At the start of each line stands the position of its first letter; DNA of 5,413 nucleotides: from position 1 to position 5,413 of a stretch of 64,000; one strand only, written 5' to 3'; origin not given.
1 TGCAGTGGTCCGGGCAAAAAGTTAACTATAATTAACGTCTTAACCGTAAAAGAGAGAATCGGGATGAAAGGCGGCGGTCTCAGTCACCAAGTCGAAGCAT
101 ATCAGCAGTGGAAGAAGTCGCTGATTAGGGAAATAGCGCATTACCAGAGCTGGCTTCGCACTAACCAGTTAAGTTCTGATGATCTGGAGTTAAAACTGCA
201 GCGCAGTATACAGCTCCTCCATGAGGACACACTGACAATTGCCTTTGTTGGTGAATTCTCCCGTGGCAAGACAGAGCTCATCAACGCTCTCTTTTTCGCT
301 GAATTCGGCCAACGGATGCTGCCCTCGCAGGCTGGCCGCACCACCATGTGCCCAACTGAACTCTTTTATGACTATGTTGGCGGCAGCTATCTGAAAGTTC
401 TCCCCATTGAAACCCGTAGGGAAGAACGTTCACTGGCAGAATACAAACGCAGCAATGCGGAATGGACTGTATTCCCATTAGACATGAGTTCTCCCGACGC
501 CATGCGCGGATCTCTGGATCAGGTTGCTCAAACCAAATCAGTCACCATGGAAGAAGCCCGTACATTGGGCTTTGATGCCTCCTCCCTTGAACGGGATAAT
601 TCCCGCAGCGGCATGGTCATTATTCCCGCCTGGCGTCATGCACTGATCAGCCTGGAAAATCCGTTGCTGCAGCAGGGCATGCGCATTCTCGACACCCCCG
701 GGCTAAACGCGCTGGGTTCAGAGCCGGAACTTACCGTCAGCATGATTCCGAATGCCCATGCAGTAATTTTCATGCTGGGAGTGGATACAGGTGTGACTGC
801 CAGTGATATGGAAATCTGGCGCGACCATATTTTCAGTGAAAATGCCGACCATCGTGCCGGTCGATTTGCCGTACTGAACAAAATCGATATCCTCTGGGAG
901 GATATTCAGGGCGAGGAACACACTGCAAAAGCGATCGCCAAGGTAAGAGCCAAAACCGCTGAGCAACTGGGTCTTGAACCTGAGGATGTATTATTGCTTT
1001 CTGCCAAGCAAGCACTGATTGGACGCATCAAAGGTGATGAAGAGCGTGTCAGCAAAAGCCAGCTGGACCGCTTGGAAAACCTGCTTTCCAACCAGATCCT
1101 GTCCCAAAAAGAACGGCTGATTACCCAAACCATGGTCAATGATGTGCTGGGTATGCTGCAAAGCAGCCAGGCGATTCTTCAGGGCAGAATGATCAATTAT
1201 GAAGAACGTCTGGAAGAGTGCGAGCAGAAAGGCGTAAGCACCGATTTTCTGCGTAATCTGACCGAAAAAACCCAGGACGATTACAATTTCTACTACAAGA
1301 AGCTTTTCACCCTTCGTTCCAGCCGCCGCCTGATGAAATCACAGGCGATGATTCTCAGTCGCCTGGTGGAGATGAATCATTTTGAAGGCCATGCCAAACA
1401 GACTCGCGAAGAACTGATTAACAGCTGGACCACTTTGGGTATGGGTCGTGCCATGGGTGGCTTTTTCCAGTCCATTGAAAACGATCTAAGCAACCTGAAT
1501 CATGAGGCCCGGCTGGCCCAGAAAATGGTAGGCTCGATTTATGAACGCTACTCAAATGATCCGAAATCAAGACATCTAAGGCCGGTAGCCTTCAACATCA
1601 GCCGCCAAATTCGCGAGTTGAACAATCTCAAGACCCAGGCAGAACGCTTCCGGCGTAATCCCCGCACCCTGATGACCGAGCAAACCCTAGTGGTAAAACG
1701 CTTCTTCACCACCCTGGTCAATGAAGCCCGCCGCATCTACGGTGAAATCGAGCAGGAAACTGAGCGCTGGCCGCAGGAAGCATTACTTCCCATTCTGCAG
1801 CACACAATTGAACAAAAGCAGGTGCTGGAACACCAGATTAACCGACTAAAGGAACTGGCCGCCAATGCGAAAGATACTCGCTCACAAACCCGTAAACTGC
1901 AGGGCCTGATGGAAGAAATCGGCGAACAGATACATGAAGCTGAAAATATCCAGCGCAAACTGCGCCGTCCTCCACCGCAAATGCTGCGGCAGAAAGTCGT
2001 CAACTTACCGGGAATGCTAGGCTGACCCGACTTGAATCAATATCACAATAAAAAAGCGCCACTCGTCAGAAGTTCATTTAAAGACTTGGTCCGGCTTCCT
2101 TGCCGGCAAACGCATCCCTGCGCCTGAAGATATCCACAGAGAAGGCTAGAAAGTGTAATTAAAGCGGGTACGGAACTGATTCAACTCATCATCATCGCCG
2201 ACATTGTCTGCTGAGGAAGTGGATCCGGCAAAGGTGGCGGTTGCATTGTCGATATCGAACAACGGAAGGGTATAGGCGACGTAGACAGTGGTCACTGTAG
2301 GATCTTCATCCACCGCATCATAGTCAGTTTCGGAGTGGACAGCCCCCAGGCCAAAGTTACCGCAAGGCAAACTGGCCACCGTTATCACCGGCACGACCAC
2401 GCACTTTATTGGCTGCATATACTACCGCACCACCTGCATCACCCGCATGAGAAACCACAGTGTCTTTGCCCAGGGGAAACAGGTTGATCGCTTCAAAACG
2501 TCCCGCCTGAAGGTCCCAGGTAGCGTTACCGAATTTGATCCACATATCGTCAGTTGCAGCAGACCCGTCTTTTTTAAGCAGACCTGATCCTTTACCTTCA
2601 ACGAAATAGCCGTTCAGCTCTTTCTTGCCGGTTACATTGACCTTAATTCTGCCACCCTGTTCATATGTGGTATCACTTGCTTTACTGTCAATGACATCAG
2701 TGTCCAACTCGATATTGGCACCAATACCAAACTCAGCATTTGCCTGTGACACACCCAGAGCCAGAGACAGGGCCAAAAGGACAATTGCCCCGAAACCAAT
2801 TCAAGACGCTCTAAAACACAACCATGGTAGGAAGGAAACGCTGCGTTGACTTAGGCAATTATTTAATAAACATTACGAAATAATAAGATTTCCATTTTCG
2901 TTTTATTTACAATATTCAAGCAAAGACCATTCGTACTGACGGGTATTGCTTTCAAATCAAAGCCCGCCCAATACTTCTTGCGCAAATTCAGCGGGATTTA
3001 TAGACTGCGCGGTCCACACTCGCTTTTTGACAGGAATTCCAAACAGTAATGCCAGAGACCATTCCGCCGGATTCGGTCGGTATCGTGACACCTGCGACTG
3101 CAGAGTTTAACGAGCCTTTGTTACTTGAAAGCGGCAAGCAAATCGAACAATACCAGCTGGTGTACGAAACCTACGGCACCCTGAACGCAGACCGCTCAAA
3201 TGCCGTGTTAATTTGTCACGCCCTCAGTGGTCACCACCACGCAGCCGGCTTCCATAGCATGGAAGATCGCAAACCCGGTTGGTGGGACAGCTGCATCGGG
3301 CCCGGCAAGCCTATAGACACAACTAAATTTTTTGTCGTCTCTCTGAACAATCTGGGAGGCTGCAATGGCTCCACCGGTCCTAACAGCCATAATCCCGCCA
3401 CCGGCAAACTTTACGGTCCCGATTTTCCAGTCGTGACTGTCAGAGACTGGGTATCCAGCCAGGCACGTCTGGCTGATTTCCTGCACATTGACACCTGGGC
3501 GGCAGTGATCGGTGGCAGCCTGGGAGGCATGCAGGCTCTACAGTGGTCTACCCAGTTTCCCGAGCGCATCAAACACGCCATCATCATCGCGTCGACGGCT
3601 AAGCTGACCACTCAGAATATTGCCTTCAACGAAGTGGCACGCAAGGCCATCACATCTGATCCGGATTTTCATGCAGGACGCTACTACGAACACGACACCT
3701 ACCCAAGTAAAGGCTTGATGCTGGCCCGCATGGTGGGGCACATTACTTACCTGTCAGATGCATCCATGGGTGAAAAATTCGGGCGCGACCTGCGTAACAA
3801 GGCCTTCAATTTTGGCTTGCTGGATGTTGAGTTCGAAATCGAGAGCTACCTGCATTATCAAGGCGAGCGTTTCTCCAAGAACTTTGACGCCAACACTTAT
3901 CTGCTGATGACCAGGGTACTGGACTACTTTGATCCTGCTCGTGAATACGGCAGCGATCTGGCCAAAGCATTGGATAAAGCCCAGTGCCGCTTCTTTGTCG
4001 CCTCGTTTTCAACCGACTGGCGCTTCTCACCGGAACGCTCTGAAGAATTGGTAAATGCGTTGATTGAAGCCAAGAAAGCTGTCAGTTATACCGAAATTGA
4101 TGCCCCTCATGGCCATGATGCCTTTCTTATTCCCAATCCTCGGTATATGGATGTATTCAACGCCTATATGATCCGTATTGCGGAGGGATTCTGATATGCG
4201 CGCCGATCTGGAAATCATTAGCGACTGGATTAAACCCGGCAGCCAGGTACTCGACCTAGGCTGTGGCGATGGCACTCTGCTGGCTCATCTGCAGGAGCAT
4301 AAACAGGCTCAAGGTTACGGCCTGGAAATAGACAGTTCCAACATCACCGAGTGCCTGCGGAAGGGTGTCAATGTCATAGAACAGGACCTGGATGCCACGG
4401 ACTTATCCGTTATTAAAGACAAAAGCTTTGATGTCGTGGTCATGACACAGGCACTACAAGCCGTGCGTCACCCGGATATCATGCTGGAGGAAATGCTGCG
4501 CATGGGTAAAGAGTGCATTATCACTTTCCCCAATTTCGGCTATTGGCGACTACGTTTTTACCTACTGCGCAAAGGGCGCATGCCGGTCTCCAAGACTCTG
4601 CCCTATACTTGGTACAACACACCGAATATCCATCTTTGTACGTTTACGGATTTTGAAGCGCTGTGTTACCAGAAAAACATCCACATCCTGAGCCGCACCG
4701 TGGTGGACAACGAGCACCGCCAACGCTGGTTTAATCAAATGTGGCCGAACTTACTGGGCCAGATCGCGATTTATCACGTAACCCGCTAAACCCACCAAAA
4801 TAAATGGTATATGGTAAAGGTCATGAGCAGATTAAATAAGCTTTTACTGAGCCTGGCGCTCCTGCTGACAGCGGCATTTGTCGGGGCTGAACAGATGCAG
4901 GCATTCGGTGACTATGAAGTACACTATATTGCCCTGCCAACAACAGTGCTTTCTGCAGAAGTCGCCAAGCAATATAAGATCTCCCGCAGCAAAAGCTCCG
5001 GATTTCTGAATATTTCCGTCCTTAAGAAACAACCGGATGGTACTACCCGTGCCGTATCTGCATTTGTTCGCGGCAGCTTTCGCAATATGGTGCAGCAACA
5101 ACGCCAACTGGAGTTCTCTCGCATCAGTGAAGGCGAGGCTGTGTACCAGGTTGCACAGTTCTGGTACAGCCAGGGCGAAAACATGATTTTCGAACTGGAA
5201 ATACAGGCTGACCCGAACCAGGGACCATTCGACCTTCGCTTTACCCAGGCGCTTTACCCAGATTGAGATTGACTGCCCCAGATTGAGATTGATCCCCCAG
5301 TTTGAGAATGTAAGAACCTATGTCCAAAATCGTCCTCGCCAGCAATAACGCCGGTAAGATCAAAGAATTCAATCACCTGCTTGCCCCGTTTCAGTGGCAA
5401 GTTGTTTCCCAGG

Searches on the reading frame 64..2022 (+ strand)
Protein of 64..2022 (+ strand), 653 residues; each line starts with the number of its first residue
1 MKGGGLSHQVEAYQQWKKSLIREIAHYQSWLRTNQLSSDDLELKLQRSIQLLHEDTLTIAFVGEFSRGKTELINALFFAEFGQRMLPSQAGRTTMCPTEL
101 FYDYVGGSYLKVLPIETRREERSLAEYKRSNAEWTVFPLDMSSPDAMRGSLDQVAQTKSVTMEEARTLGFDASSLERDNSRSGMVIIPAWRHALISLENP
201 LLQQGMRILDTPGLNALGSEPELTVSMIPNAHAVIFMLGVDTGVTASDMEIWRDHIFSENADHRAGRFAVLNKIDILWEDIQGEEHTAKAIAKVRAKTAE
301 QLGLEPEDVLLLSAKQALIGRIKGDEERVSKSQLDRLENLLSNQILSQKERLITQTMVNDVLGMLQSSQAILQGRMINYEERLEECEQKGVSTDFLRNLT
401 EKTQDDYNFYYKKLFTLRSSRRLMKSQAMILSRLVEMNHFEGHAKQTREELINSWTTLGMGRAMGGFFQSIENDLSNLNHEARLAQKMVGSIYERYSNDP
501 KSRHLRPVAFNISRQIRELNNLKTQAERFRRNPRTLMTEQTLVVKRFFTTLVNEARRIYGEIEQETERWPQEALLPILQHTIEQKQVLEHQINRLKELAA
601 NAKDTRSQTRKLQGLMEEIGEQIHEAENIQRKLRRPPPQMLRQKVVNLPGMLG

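Call 46: search_protein_families(library=pfam, proteins=[window:64-2022:+], max_evalue=0.0001)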
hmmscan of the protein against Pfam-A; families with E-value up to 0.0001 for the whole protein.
window:64-2022:+ (653 aa): 1 family
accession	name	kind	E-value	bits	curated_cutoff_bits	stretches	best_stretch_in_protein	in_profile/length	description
PF00350.29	Dynamin_N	-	2.6e-13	50.8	27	1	59-255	1-153/168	Dynamin family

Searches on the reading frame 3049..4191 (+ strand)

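Call 46: search_protein_families(library=pfam, proteins=[window:3049-4191:+], max_evalue=0.0001)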
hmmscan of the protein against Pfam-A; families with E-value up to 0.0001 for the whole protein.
window:3049-4191:+ (381 aa): 1 family
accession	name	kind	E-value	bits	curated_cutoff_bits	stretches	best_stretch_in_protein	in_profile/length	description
PF00561.26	Abhydrolase_1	-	1.6e-15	57.8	25.8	1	51-359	1-241/245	alpha/beta hydrolase fold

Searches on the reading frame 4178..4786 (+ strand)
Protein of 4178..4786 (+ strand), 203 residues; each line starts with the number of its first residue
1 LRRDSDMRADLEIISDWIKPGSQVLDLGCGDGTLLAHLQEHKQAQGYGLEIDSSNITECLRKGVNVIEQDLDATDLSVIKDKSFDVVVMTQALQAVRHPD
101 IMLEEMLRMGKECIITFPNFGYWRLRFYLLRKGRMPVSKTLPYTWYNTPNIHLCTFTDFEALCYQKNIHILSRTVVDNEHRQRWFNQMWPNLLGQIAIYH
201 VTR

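Call 46: search_protein_families(library=pfam, proteins=[window:4178-4786:+], max_evalue=0.0001)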
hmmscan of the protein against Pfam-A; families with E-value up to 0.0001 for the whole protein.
window:4178-4786:+ (203 aa): 6 families
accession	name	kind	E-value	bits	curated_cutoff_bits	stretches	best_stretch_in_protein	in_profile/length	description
PF07021.18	MetW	-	6.9e-84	280.7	21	1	8-201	1-193/193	Methionine biosynthesis protein MetW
PF13847.12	Methyltransf_31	-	2.3e-12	47.2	27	1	18-113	1-107/145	Methyltransferase domain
PF13649.12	Methyltransf_25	-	4.1e-12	47.1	27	1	24-109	1-92/97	Methyltransferase domain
PF08241.18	Methyltransf_11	-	4.6e-12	46.9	21.2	1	25-111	1-88/95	Methyltransferase domain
PF13489.12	Methyltransf_23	-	1e-11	45.3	27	1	3-109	5-107/164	Methyltransferase domain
PF08242.18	Methyltransf_12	-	4e-11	43.9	30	1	25-109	1-91/98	Methyltransferase domain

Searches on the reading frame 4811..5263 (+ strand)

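Call 46: search_protein_families(library=pfam, proteins=[window:4811-5263:+], max_evalue=0.0001)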
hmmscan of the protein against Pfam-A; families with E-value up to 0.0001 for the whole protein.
window:4811-5263:+ (151 aa): 1 family
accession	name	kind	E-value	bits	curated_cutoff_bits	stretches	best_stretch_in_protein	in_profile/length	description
PF14467.12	DUF4426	-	6.6e-42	142.8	25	1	30-151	2-121/121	Domain of unknown function (DUF4426)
